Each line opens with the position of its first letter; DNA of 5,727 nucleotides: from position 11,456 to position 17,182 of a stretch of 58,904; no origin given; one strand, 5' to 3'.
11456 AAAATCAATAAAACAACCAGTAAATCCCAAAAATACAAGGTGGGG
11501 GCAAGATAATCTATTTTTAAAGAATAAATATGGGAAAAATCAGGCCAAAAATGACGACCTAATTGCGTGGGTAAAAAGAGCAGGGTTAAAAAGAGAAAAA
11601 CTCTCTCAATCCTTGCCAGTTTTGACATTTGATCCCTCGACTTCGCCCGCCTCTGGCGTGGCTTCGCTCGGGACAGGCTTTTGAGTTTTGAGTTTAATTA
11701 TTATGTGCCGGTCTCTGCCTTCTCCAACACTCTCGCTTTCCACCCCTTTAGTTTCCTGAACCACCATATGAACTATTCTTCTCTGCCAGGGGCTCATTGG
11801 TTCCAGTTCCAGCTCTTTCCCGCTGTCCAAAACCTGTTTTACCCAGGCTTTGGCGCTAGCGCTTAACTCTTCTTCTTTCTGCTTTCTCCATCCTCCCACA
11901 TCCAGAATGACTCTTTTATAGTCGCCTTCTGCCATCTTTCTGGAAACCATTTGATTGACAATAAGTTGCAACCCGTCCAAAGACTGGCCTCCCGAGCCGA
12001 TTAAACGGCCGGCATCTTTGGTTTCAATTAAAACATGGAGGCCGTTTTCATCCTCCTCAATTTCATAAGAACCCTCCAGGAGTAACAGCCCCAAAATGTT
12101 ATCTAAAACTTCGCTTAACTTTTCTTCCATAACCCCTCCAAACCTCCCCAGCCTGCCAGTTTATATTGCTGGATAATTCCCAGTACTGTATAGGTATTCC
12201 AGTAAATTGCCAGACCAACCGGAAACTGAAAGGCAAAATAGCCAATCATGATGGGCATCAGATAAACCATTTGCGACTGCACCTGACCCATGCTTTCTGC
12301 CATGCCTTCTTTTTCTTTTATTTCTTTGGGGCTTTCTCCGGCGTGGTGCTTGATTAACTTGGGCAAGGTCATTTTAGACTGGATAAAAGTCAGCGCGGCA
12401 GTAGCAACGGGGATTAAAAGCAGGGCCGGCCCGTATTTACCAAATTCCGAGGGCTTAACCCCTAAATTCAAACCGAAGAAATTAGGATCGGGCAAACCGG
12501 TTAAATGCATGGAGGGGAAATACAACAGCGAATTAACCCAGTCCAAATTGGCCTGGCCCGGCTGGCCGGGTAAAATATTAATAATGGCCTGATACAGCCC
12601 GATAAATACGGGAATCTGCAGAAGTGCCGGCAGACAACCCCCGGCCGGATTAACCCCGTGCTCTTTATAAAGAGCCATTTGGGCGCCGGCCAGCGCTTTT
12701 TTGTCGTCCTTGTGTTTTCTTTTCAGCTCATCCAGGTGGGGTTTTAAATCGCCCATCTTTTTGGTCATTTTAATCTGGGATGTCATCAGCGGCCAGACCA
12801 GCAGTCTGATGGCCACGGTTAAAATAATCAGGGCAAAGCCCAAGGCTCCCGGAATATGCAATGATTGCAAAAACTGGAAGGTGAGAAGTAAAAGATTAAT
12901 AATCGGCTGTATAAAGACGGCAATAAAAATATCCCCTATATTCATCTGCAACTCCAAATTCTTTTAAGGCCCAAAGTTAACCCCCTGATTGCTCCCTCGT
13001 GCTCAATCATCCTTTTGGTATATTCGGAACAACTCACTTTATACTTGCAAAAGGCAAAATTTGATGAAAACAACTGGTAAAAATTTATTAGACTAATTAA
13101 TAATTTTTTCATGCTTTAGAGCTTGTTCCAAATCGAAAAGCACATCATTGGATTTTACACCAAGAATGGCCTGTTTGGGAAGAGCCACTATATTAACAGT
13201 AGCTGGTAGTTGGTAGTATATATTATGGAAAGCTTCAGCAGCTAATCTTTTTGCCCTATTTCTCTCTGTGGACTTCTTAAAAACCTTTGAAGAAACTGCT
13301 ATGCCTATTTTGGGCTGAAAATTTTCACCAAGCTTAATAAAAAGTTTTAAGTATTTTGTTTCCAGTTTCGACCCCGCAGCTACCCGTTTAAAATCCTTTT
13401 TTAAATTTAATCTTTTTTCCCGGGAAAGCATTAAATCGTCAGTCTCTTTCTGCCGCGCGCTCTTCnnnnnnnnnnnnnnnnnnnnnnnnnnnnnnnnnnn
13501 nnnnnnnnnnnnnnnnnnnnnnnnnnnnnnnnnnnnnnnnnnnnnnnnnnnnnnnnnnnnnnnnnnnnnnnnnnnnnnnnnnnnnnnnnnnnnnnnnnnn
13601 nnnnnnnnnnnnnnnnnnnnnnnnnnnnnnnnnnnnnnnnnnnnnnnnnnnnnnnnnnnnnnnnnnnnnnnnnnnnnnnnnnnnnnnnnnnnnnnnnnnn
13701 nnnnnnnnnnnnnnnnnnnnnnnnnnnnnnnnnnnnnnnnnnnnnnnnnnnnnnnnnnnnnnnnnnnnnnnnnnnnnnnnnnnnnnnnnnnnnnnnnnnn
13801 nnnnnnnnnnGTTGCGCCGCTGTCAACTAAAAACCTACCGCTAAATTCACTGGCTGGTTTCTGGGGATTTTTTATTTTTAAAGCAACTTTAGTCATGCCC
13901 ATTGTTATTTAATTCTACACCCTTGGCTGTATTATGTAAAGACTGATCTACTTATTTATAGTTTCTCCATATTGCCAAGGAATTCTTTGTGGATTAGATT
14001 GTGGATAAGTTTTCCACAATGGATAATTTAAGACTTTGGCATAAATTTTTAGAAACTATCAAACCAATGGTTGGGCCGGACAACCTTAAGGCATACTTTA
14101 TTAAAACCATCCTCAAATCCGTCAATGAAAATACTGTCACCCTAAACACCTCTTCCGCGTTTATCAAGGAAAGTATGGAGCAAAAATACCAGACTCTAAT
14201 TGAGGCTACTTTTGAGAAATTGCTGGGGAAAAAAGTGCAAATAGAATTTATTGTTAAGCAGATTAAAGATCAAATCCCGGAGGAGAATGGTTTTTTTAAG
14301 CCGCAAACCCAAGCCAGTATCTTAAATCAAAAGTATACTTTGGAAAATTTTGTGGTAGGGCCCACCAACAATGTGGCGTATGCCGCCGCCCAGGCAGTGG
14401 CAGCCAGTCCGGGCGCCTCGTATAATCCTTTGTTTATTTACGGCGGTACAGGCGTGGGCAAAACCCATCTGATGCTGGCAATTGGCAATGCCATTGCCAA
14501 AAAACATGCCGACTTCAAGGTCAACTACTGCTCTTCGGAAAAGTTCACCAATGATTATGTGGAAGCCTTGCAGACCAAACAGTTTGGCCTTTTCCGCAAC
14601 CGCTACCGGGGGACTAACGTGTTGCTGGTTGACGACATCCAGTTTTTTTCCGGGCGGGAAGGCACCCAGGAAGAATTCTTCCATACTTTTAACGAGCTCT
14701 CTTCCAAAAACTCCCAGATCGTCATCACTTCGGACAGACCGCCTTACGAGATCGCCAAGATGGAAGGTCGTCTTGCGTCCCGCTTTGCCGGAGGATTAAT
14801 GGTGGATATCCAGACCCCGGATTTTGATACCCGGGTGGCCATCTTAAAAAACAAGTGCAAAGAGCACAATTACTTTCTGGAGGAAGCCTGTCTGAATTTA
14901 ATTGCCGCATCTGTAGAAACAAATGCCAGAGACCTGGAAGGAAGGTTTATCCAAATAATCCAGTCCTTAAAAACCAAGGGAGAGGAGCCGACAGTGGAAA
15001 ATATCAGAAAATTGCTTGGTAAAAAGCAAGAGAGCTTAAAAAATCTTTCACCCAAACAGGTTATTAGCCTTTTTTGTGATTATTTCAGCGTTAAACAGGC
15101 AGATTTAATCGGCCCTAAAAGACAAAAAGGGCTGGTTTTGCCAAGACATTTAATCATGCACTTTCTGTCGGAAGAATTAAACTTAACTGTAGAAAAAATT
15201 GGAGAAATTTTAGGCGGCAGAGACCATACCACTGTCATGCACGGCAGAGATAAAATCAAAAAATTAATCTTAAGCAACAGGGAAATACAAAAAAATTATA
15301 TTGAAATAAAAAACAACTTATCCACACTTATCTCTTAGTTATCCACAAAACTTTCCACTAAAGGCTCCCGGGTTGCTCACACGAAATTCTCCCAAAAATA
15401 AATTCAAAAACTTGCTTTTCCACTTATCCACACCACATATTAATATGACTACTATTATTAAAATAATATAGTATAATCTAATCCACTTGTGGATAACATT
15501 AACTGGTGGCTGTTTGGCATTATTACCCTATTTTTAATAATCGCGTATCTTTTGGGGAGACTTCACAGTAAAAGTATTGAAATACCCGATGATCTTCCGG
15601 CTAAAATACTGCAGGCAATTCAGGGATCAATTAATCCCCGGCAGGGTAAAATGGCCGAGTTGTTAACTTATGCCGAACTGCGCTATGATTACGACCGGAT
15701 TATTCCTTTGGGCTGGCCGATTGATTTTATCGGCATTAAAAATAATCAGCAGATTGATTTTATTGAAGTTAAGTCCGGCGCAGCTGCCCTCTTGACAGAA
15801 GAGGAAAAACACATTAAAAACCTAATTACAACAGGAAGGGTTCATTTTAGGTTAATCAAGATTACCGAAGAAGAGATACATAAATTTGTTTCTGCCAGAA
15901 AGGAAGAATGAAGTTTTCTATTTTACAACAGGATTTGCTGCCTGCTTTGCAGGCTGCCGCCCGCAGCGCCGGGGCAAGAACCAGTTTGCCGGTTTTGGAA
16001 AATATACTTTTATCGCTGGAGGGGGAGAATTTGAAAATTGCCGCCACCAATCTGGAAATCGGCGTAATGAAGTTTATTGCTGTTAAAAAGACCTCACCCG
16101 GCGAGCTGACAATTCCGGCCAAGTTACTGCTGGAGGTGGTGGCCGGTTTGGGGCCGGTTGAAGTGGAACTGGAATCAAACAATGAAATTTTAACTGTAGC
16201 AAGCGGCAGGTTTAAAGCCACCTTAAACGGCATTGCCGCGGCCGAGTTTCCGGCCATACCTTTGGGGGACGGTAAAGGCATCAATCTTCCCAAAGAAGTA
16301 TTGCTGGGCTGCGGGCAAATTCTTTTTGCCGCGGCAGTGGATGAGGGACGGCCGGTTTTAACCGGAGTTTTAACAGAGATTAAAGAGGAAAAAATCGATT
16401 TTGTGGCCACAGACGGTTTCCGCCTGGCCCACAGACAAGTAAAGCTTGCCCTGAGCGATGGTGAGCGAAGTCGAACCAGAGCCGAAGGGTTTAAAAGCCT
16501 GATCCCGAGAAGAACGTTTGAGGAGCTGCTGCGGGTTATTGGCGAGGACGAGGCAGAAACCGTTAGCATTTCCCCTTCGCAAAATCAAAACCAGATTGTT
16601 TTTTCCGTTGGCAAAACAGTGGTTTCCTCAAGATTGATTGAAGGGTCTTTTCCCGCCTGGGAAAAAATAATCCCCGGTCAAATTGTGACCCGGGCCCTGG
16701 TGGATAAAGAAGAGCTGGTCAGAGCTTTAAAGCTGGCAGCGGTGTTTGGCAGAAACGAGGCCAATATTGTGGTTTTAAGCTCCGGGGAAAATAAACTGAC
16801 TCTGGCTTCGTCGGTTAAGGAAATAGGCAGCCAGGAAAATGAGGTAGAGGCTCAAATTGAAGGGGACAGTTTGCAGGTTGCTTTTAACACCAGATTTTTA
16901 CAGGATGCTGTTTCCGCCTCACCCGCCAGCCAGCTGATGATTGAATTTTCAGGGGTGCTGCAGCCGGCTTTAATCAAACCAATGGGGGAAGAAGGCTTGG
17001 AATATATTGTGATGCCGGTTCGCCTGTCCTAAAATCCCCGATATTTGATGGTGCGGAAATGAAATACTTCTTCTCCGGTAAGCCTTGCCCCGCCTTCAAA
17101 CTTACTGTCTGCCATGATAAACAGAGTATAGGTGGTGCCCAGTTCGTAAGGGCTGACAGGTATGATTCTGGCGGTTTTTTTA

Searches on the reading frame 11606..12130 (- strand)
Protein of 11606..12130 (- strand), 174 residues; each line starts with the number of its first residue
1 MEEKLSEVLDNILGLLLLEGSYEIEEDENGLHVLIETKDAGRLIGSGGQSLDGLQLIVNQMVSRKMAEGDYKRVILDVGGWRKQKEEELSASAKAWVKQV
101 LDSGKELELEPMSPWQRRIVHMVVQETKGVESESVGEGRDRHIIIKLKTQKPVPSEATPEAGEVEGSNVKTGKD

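Call 42: search_protein_families(library=pfam, proteins=[window:11606-12130:-], max_evalue=0.001)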
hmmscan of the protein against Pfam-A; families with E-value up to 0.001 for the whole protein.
window:11606-12130:- (174 aa): 2 families
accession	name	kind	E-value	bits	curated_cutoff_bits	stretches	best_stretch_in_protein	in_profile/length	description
PF01424.28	R3H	-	3.4e-18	65.9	26.8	1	88-146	2-59/60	R3H domain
PF13083.13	KH_KhpA-B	-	7.9e-09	35.8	32.1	1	21-65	21-65/73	KhpA/KhpB, KH domain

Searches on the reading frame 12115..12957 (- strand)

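Call 42: search_protein_families(library=pfam, proteins=[window:12115-12957:-], max_evalue=0.001)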
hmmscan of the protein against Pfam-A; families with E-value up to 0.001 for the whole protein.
window:12115-12957:- (280 aa): 1 family
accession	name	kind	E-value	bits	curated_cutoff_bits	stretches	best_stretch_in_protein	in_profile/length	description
PF02096.25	60KD_IMP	-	2.5e-49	167.8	35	1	40-265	2-159/163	60Kd inner membrane protein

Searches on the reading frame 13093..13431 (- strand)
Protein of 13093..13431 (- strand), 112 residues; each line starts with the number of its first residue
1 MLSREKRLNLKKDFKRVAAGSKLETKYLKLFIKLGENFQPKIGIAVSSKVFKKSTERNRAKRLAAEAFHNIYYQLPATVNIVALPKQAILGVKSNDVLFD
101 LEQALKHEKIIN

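Call 42: search_protein_families(library=pfam, proteins=[window:13093-13431:-], max_evalue=0.001)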
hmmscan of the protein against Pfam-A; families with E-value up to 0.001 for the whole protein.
window:13093-13431:- (112 aa): 1 family
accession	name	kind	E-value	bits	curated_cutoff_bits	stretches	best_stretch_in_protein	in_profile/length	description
PF00825.24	Ribonuclease_P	-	2.1e-17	63.6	22.3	1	2-107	1-107/109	Ribonuclease P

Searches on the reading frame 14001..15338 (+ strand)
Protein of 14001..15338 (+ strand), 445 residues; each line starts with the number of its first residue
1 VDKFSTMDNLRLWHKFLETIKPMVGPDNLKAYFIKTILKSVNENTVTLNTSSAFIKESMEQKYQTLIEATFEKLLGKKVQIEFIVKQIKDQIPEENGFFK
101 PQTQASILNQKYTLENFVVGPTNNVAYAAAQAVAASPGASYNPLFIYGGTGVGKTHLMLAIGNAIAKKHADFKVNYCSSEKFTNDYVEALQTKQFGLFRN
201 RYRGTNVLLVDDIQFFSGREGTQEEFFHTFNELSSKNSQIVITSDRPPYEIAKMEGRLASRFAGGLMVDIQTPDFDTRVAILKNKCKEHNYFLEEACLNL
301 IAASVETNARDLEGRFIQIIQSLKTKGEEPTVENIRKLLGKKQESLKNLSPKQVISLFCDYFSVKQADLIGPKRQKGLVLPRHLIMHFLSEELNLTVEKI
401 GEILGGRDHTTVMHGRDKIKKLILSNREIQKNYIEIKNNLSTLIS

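Call 42: search_protein_families(library=pfam, proteins=[window:14001-15338:+], max_evalue=0.001)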
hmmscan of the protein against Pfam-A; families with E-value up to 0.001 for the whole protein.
window:14001-15338:+ (445 aa): 7 families
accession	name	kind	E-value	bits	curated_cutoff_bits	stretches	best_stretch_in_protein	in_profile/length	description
PF00308.24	Bac_DnaA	-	1.9e-64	217.1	23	1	108-269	1-162/162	Bacterial DnaA ATPAse domain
PF08299.17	Bac_DnaA_C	-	3.7e-19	69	31.5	1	352-419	2-69/69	Bacterial dnaA protein helix-turn-helix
PF01695.23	IstB_IS21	-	2e-08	34.5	24.1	1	100-247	50-195/238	IstB-like ATP binding protein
PF00004.35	AAA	-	7.7e-07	30.1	21.2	1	145-248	2-112/131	ATPase family associated with various cellular activities (AAA)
PF11638.13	DnaA_N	-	3e-05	24.1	24.6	1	12-71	3-63/65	DnaA N-terminal domain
PF13191.12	AAA_16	-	6.2e-05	24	32.6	0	139-231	23-121/167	AAA ATPase domain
PF01637.24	ATPase_2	-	0.00086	19.6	33.2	0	140-190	19-68/225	ATPase domain predominantly from Archaea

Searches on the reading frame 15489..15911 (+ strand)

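Call 42: search_protein_families(library=pfam, proteins=[window:15489-15911:+], max_evalue=0.001)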
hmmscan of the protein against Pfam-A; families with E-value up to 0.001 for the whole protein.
window:15489-15911:+ (140 aa): 1 family
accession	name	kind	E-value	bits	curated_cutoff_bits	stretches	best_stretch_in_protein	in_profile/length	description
PF10107.15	Endonuc_Holl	-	9.4e-10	39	23.8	1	42-124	69-158/159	Endonuclease related to archaeal Holliday junction resolvase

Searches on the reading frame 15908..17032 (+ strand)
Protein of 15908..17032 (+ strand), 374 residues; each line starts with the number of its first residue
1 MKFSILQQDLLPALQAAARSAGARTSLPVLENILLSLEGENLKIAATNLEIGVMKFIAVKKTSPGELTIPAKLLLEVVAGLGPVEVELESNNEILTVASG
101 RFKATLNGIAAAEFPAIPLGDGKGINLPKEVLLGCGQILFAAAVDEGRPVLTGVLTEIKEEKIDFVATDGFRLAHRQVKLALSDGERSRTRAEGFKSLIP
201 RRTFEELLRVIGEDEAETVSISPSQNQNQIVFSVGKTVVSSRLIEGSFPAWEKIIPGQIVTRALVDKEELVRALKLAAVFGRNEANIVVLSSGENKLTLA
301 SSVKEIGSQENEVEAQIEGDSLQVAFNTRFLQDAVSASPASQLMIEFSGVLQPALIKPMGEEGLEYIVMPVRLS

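Call 42: search_protein_families(library=pfam, proteins=[window:15908-17032:+], max_evalue=0.001)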
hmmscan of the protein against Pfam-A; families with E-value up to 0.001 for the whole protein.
window:15908-17032:+ (374 aa): 3 families
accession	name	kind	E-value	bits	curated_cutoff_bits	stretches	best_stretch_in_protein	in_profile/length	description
PF00712.24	DNA_pol3_beta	-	1e-30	106.8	24.4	1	1-118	1-120/120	DNA polymerase III beta subunit, N-terminal domain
PF02767.21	DNA_pol3_beta_2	-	3.4e-25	89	27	1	136-249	12-115/116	DNA polymerase III beta subunit, central domain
PF02768.20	DNA_pol3_beta_3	-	1.4e-24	86.6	27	1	253-372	2-121/121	DNA polymerase III beta subunit, C-terminal domain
